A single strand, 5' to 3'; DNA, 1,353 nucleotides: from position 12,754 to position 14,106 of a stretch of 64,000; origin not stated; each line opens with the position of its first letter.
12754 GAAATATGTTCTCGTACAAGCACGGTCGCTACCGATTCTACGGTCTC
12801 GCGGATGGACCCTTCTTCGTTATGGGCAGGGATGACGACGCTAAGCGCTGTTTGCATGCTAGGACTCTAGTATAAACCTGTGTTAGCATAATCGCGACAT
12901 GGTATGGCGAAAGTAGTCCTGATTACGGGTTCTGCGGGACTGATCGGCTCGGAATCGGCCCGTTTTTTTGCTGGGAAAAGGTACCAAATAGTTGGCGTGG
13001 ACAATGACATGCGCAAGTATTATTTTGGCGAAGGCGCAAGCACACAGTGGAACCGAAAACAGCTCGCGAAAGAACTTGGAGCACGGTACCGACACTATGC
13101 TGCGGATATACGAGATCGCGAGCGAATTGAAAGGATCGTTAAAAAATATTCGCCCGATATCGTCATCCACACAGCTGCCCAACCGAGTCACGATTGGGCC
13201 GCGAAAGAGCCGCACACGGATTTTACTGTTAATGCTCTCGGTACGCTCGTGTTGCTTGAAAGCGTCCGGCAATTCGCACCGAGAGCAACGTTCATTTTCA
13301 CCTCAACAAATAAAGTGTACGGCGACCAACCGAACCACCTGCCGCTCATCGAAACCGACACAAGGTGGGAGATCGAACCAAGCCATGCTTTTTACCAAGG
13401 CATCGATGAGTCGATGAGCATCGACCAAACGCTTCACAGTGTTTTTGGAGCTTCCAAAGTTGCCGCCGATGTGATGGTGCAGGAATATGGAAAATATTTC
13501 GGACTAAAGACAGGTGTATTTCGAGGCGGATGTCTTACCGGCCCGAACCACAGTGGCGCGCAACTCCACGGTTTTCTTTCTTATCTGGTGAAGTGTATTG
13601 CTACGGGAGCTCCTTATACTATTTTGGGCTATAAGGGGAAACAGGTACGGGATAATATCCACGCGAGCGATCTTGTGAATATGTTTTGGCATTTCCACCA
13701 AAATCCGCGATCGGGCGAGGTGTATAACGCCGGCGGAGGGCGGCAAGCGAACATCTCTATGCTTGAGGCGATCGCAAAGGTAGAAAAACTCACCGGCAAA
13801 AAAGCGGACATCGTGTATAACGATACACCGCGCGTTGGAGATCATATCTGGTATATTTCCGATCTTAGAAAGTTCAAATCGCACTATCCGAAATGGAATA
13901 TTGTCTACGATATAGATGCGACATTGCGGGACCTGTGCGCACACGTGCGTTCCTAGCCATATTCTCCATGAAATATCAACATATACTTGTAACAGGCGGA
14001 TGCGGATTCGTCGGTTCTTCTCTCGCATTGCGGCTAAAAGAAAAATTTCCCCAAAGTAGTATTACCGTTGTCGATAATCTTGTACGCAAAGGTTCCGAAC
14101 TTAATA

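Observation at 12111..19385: Two GtrB-like GT2 + GtrA + two GT-C membrane glycosyltransferases: a Ppm/PMT-type extracytoplasmic glycosylation set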

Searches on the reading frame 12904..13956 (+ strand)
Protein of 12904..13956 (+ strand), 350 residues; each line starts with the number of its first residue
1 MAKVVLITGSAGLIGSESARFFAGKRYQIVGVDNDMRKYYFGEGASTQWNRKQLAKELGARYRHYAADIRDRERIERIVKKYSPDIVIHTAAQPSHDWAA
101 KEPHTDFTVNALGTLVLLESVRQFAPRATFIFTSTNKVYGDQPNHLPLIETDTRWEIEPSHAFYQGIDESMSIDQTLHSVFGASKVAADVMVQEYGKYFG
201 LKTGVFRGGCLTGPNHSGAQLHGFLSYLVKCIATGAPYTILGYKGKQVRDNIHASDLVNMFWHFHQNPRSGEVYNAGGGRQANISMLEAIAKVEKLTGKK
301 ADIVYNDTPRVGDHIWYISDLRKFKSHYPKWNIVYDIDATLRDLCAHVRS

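Call 4: search_protein_families(library=pfam, proteins=[window:12904-13956:+], max_evalue=0.01)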
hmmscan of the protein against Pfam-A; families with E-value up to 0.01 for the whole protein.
window:12904-13956:+ (350 aa): 7 families
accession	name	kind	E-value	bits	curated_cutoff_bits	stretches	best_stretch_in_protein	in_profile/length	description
PF01370.27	Epimerase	-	1e-42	146.6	20.9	1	5-277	1-240/240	NAD dependent epimerase/dehydratase family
PF16363.11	GDP_Man_Dehyd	-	2.3e-33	116.5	27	1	6-292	1-265/332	GDP-mannose 4,6 dehydratase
PF04321.23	RmlD_sub_bind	-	1.6e-12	47.5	27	1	5-142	3-108/287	RmlD substrate binding domain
PF02719.21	Polysacc_synt_2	-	1.7e-11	44.3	20.2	1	5-138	1-131/293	Polysaccharide biosynthesis protein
PF07993.18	NAD_binding_4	-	2.2e-08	34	20.1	1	84-242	89-240/258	Male sterility protein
PF01073.25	3Beta_HSD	-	4.7e-06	26.3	22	1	7-161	2-142/280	3-beta hydroxysteroid dehydrogenase/isomerase family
PF00106.31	adh_short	-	0.00055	19.9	26.6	1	3-119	1-117/195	short chain dehydrogenase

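Call 5: search_protein_families(library=ncbifam, proteins=[window:12904-13956:+], max_evalue=0.01)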
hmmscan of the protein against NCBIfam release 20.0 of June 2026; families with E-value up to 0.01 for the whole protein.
window:12904-13956:+ (350 aa): 30 families (the best 25 are shown)
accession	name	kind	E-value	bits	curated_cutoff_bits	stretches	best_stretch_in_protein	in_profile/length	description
TIGR01181.1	dTDP_gluc_dehyt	equivalog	2.7e-34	118.7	365.1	1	5-342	2-305/321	dTDP-glucose 4,6-dehydratase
TIGR01179.1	galE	equivalog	1.5e-27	96.3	262.3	1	5-336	2-312/332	UDP-glucose 4-epimerase GalE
NF007490.0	PRK10084.1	subfamily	1.4e-23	83.5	649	1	5-300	3-284/361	dTDP-glucose 4,6-dehydratase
NF007582.0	PRK10217.1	equivalog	4.5e-21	75.3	698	1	3-306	2-283/355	dTDP-glucose 4,6-dehydratase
TIGR02622.1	CDP_4_6_dhtase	equivalog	5e-18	65.4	278.45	1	3-152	5-146/352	CDP-glucose 4,6-dehydratase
NF007956.0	PRK10675.1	subfamily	5.5e-17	61.9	394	1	5-150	3-138/338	UDP-glucose 4-epimerase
TIGR04180.1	EDH_00030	hypoth_equivalog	1.8e-16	60.1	475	2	5-152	1-137/297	NAD-dependent 4,6-dehydratase LegB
NF041015.1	UDPsulfquin_syn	equivalog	1.4e-14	53.9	575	1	5-211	3-212/384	UDP-sulfoquinovose synthase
TIGR02197.1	heptose_epim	equivalog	4.1e-13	49.2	274.6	2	5-144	1-123/316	ADP-glyceromanno-heptose 6-epimerase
TIGR01214.1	rmlD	equivalog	1e-12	47.7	224.05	1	5-139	2-104/285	dTDP-4-dehydrorhamnose reductase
NF043036.1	ErythonDh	equivalog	2.3e-11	43.5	325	1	5-143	3-133/321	D-erythronate dehydrogenase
TIGR01472.1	gmd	equivalog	3.2e-08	33.2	415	1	3-142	1-138/342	GDP-mannose 4,6-dehydratase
NF011728.1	PRK15181.1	equivalog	1.4e-07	30.9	760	1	3-152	16-157/348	Vi polysaccharide biosynthesis UDP-N-acetylglucosaminuronic acid C-4 epimerase TviC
NF040491.1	SDR_subfam_4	equivalog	4.2e-06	26.6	265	1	3-81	1-78/256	mycofactocin-coupled SDR family oxidoreductase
TIGR03589.1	PseB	equivalog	8.9e-06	24.9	407.75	1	3-119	5-110/324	UDP-N-acetylglucosamine 4,6-dehydratase (inverting)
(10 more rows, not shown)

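Call 30: search_solved_structures(query=window:12904-13956:+, max_evalue=1e-10)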
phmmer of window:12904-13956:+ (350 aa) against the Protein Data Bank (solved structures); distinct sequences matched with E-value up to 1e-10: 30.
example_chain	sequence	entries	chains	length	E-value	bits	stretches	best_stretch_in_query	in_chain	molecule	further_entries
9rl0_E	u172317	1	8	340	7.4e-46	160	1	6-325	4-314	CDP-tyvelose 2-epimerase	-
1orr_A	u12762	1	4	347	1.5e-38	136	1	2-326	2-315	CDP-tyvelose-2-epimerase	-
4zrm_A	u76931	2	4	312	1.3e-20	77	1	5-159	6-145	UDP-glucose 4-epimerase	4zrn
1kep_A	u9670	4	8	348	2e-20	76.4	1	3-327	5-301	dTDP-D-glucose 4,6-dehydratase | DTDP-GLUCOSE 4,6-DEHYDRATASE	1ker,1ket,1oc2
8du1_A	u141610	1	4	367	1.3e-19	73.7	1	3-296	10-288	dTDP-glucose 4,6-dehydratase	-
8wov_B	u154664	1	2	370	5e-19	71.8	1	1-343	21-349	UDP-glucose 4-epimerase 2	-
8wow_A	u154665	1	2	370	5.5e-19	71.6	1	1-343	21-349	UDP-glucose 4-epimerase 2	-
8wop_A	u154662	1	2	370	6.3e-19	71.5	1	1-343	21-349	UDP-glucose 4-epimerase 2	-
2hun_A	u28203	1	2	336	9.5e-19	70.9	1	5-141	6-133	336aa long hypothetical dTDP-glucose 4,6-dehydratase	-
2p5u_A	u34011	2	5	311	1.9e-17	66.6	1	6-145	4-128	UDP-glucose 4-epimerase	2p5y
1g1a_A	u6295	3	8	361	2.5e-17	66.2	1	5-291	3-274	DTDP-D-GLUCOSE 4,6-DEHYDRATASE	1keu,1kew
6bi4_A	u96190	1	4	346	5.7e-17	65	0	4-141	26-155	dTDP-glucose 4,6-dehydratase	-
1bxk_A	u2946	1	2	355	1.9e-15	60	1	4-300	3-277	PROTEIN (DTDP-GLUCOSE 4,6-DEHYDRATASE)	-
1i3k_A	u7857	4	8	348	2.1e-15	59.8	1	1-302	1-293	UDP-GLUCOSE 4-EPIMERASE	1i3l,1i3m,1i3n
9hi2_A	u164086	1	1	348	2.9e-15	59.4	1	1-302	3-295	UDP-glucose 4-epimerase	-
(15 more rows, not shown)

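Call 64: find_related_loci(query=window:12904-13956:+, collection=metagenome_contigs, flank=7000)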
Query window:12904-13956:+ (350 aa) in metagenome_contigs; peptide patterns used: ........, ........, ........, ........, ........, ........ (x = any residue, [..] = any of these).
600 stretches matched a pattern (row limit reached: there are more); 581 encode a relative of the query (tblastn E <= 1e-3); the best 80 are kept; 80 distinct loci.
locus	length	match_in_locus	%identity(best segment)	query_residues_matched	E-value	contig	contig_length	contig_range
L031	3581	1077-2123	88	1-349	0e+0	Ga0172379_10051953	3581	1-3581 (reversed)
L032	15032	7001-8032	78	3-346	0e+0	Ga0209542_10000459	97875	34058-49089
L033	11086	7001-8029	76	3-345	0e+0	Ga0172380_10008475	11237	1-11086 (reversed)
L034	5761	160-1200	74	3-349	0e+0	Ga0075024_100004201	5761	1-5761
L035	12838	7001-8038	72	3-347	6e-175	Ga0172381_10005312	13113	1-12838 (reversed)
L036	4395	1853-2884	69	6-349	1e-176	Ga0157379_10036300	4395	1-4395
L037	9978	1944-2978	69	3-347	5e-171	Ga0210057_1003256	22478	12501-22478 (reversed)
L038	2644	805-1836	69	3-345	0e+0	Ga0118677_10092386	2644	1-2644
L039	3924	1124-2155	69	3-346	1e-176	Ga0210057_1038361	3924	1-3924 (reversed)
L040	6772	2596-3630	71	1-345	9e-171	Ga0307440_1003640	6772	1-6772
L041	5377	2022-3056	67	3-347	1e-172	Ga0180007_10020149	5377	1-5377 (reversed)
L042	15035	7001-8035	67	1-345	2e-168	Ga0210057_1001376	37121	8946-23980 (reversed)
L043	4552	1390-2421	68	2-345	7e-173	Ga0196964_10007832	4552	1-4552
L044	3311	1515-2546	69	6-349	1e-176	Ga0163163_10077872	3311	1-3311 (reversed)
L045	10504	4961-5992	67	6-349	9e-168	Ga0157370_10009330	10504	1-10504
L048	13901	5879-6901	69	5-345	4e-166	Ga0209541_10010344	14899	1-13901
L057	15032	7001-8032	68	1-345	6e-163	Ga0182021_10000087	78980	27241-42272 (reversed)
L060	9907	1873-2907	67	1-345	1e-161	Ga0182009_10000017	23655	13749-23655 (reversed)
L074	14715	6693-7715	68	3-341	2e-159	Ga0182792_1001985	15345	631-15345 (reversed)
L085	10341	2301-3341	64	2-347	2e-158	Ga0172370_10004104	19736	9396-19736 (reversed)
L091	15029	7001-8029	66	4-344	1e-157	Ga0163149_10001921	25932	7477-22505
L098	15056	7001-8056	64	1-350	2e-157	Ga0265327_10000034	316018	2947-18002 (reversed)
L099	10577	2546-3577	65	1-345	3e-157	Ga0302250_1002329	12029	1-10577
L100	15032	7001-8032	67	3-344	7e-157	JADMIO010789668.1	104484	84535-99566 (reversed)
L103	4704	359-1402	64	4-349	1e-159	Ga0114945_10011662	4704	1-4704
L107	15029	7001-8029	64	4-344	3e-156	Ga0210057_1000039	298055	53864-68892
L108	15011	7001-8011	66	3-337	4e-156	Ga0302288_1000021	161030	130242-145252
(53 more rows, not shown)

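Call 67: search_protein_families(library=pfam, proteins=[L098:2647-4560:+, L107:11117-12982:+, L107:9610-10980:+, L057:10517-12334:+, L045:2902-4887:+, L100:5085-7001:+, L091:8765-10132:+, L108:9353-10831:+, L098:4643-5890:+, L107:4646-5860:+], max_evalue=0.001)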
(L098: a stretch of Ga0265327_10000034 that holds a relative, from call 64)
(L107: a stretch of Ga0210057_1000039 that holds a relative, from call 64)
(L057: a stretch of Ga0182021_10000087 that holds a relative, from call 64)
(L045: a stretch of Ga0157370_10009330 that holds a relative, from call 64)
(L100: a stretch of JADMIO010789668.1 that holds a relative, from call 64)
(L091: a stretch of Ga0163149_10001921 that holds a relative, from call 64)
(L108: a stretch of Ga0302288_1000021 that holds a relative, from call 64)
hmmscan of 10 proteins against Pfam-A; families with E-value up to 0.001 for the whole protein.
L098:2647-4560:+ (637 aa): 0 families

L107:11117-12982:+ (621 aa): 7 families
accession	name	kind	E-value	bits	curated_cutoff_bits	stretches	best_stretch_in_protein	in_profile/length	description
PF08242.18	Methyltransf_12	-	4.8e-10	40.5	30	1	77-177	1-98/98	Methyltransferase domain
PF13649.12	Methyltransf_25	-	6.2e-08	33.7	27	1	76-148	1-77/97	Methyltransferase domain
PF13489.12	Methyltransf_23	-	8.6e-08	32.5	27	1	64-231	14-159/164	Methyltransferase domain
PF13847.12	Methyltransf_31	-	9.7e-07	29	27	1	72-181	3-111/145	Methyltransferase domain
PF08241.18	Methyltransf_11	-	1.3e-06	29.4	21.2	1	77-179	1-95/95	Methyltransferase domain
PF05401.17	NodS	-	1.4e-06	28.7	24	1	74-148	45-119/201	Nodulation protein S (NodS)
PF05175.20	MTS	-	0.00012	22.2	23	1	75-188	34-147/170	Methyltransferase small domain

L107:9610-10980:+ (456 aa): 1 family
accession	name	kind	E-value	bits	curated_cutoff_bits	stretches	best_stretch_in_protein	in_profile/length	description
PF13567.11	DUF4131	-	0.0003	21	31.6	0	351-407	8-64/165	Domain of unknown function (DUF4131)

L057:10517-12334:+ (605 aa): 0 families

L045:2902-4887:+ (661 aa): 0 families

L100:5085-7001:+ (638 aa): 0 families

L091:8765-10132:+ (455 aa): 0 families

L108:9353-10831:+ (492 aa): 2 families
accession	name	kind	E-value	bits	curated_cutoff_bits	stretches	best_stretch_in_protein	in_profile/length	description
PF03062.24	MBOAT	-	1.5e-31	110.4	27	1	160-388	84-332/337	MBOAT, membrane-bound O-acyltransferase family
PF13813.11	MBOAT_2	-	5.6e-06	27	25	1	272-333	4-67/85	Membrane bound O-acyl transferase family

L098:4643-5890:+ (415 aa): 0 families

L107:4646-5860:+ (404 aa): 0 families

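Call 70: search_protein_families(library=pfam, proteins=[L032:8082-10256:+, L033:8049-10127:+, L034:1443-3680:+, L048:8051-9922:+, L040:230-2401:+, L085:5295-7151:+, L099:4671-6398:+, L074:7775-9391:+, L060:2928-4616:+, L103:1439-3115:+], max_evalue=0.01)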
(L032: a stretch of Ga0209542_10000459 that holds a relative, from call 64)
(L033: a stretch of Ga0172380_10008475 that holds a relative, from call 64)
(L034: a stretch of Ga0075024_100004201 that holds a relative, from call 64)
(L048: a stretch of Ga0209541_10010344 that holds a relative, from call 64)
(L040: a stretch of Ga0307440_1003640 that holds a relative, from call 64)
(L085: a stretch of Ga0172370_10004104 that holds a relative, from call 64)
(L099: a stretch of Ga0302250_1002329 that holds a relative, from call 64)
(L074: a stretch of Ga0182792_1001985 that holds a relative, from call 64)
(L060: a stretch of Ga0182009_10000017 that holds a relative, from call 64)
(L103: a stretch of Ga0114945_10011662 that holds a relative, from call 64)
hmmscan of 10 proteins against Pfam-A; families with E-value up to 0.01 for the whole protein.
L032:8082-10256:+ (724 aa): 13 families
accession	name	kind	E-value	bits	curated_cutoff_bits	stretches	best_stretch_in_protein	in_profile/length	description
PF04932.20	Wzy_C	-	8.6e-17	61.7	31.7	1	206-358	2-149/149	O-Antigen ligase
PF07719.23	TPR_2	-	3.7e-10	39.6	27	1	673-705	1-33/34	Tetratricopeptide repeat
PF13181.12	TPR_8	-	6.7e-07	29.4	25.7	1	673-704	1-32/34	Tetratricopeptide repeat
PF13428.12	TPR_14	-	8.9e-07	29.4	23.5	1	674-706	2-34/44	Tetratricopeptide repeat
PF23914.1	TPR_CcmH_CycH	-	3e-06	27.6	42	1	571-664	47-146/158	Cytochrome c-type biogenesis protein H TPR domain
PF00515.34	TPR_1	-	1.5e-05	25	27.8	1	673-705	1-33/34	Tetratricopeptide repeat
PF13432.12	TPR_16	-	7.6e-05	23.5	32.7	0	672-706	30-64/65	Tetratricopeptide repeat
PF13174.12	TPR_6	-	0.00022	22.1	26.3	1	676-705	3-32/33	Tetratricopeptide repeat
PF13371.12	TPR_9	-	0.00035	21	35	0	520-576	11-65/73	Tetratricopeptide repeat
PF13424.12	TPR_12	-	0.00064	20.3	30.1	0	673-704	45-76/77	Tetratricopeptide repeat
PF13176.12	TPR_7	-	0.00064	20.1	27.9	0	675-703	1-29/36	Tetratricopeptide repeat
PF14559.12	TPR_19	-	0.00065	20.4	25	0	588-633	5-50/68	Tetratricopeptide repeat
PF14561.12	TPR_20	-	0.0059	17.3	25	1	521-562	3-44/90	Tetratricopeptide repeat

L033:8049-10127:+ (692 aa): 2 families
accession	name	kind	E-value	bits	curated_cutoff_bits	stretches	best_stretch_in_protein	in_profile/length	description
PF04138.20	GtrA_DPMS_TM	-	2.7e-20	73.2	26.1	1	6-120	1-115/117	GtrA/DPMS, transmembrane domain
PF13231.12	PMT_2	-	2.2e-06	28.4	26.1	1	189-344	2-155/160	Dolichyl-phosphate-mannose-protein mannosyltransferase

L034:1443-3680:+ (745 aa): 16 families
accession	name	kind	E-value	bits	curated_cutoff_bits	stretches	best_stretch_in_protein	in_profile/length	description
PF04932.20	Wzy_C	-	5.1e-16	59.2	31.7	1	200-354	2-149/149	O-Antigen ligase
PF13428.12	TPR_14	-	1.2e-11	44.5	23.5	0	695-725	3-33/44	Tetratricopeptide repeat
PF12895.13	ANAPC3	-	2.9e-09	37.5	27.2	1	578-641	7-69/82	Anaphase-promoting complex, cyclosome, subunit 3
PF07719.23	TPR_2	-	1.6e-07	31.4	27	1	597-627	4-34/34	Tetratricopeptide repeat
PF13432.12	TPR_16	-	3e-07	31.2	32.7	1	573-615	10-52/65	Tetratricopeptide repeat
PF13424.12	TPR_12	-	3.2e-06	27.7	30.1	0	562-623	5-74/77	Tetratricopeptide repeat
PF14559.12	TPR_19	-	2.3e-05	25.1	25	0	604-638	1-35/68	Tetratricopeptide repeat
PF14561.12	TPR_20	-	0.00014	22.6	25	0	682-721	11-50/90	Tetratricopeptide repeat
PF23914.1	TPR_CcmH_CycH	-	0.00041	20.7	42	0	600-645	56-101/158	Cytochrome c-type biogenesis protein H TPR domain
PF13414.12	TPR_11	-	0.0012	18.9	26.8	0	601-631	1-31/42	TPR repeat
PF13429.12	TPR_15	-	0.0013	18.6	26.2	0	520-643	112-229/280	Tetratricopeptide repeat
PF25062.1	ARM_TT21_N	-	0.0015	18.7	40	0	543-652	83-190/222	Tetratricopeptide repeat protein 21 N-terminal ARM repeat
PF13371.12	TPR_9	-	0.0024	18.3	35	0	577-633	12-68/73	Tetratricopeptide repeat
PF00515.34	TPR_1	-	0.0036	17.5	27.8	0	598-627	5-34/34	Tetratricopeptide repeat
PF13174.12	TPR_6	-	0.004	18.1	26.3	0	699-724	6-31/33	Tetratricopeptide repeat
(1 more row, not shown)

L048:8051-9922:+ (623 aa): 0 families

L040:230-2401:+ (723 aa): 0 families

L085:5295-7151:+ (618 aa): 0 families

L099:4671-6398:+ (575 aa): 2 families
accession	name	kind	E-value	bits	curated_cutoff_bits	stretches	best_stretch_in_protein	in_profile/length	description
PF03706.18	LPG_synthase_TM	-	4.3e-56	191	33.4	1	263-555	1-302/302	Lysylphosphatidylglycerol synthase TM region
PF00535.33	Glycos_transf_2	-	2.1e-25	90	23.3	1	10-179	1-167/168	Glycosyl transferase family 2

L074:7775-9391:+ (538 aa): 1 family
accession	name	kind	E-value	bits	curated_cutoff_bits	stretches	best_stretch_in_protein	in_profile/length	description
PF13231.12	PMT_2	-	5.2e-05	24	26.1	1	110-250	20-154/160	Dolichyl-phosphate-mannose-protein mannosyltransferase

L060:2928-4616:+ (562 aa): 0 families

L103:1439-3115:+ (558 aa): 2 families
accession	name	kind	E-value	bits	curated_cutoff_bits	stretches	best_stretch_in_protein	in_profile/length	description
PF13231.12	PMT_2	-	0.0037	17.9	26.1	1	85-222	4-142/160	Dolichyl-phosphate-mannose-protein mannosyltransferase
PF20604.3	DUF6798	-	0.009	16.2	26.9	0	447-477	4-34/61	Domain of unknown function (DUF6798)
